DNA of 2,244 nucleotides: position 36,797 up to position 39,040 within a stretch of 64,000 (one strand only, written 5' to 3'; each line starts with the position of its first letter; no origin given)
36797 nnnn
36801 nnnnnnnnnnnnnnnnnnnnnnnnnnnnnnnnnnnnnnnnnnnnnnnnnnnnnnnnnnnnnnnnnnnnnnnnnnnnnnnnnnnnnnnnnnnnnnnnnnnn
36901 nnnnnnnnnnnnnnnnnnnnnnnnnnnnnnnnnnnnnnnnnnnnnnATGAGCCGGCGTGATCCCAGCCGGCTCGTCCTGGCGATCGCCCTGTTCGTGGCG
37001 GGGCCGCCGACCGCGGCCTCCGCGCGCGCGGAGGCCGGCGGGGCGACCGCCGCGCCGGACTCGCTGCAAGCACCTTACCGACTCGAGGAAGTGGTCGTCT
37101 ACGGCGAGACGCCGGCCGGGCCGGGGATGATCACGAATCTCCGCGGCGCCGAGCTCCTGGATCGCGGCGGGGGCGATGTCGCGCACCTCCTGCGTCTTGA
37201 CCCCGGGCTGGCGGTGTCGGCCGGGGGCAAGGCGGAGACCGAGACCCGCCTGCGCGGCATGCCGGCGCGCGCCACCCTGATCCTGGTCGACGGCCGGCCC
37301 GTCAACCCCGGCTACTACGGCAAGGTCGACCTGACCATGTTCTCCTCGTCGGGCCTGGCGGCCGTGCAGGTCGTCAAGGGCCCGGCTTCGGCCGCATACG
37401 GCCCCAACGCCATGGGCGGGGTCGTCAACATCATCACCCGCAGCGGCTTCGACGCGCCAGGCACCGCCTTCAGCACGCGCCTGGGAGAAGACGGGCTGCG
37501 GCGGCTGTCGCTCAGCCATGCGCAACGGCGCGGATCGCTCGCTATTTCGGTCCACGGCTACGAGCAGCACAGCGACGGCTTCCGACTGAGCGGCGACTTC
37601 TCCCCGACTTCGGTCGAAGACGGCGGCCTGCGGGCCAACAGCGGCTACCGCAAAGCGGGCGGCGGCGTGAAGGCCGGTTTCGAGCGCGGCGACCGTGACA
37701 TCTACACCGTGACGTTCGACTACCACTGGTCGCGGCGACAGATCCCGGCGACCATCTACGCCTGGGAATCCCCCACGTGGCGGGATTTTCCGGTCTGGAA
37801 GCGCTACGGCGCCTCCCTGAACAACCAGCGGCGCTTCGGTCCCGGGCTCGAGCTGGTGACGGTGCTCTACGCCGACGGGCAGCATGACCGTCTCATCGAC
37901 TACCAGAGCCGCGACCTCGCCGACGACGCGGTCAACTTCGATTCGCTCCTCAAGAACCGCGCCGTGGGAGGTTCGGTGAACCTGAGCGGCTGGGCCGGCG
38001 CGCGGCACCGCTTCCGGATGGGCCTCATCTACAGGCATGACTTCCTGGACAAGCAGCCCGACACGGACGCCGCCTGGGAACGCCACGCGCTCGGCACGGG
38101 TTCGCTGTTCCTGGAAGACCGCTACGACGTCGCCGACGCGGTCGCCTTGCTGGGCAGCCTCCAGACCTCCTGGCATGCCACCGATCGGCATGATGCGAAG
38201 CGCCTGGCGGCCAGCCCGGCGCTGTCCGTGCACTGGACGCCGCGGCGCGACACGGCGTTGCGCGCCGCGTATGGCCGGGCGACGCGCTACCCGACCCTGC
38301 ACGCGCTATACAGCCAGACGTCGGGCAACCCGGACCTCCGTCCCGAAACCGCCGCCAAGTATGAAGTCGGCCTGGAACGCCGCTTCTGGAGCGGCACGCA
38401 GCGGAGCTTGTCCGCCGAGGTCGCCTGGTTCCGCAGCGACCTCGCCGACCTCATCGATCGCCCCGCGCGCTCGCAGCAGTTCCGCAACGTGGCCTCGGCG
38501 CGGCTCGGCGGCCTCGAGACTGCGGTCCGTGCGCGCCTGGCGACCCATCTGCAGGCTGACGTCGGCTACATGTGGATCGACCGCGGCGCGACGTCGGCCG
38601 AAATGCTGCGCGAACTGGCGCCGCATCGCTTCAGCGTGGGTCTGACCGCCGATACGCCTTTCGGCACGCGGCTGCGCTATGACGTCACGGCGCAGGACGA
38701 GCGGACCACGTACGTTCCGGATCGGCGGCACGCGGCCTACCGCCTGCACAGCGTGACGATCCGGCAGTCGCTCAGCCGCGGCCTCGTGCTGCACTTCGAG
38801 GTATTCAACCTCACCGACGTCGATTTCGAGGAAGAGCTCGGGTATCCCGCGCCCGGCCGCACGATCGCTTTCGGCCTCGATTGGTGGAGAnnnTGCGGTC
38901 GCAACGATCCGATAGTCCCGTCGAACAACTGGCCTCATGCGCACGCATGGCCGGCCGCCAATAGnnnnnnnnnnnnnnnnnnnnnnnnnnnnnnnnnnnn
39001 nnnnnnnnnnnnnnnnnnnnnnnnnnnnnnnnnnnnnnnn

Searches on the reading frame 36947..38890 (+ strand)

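Call 66: search_protein_families(library=pfam, proteins=[window:36947-38890:+], max_evalue=1e-8)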
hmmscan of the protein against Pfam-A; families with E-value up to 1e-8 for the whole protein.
window:36947-38890:+ (648 aa): 2 families
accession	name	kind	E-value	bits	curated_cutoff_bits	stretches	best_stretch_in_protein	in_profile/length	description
PF00593.30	TonB_dep_Rec_b-barrel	-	1.3e-34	121.3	27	1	203-622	19-436/436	TonB dependent receptor-like, beta-barrel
PF07715.20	Plug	-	9.1e-20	71.6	23.9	1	59-159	6-107/107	TonB-dependent Receptor Plug Domain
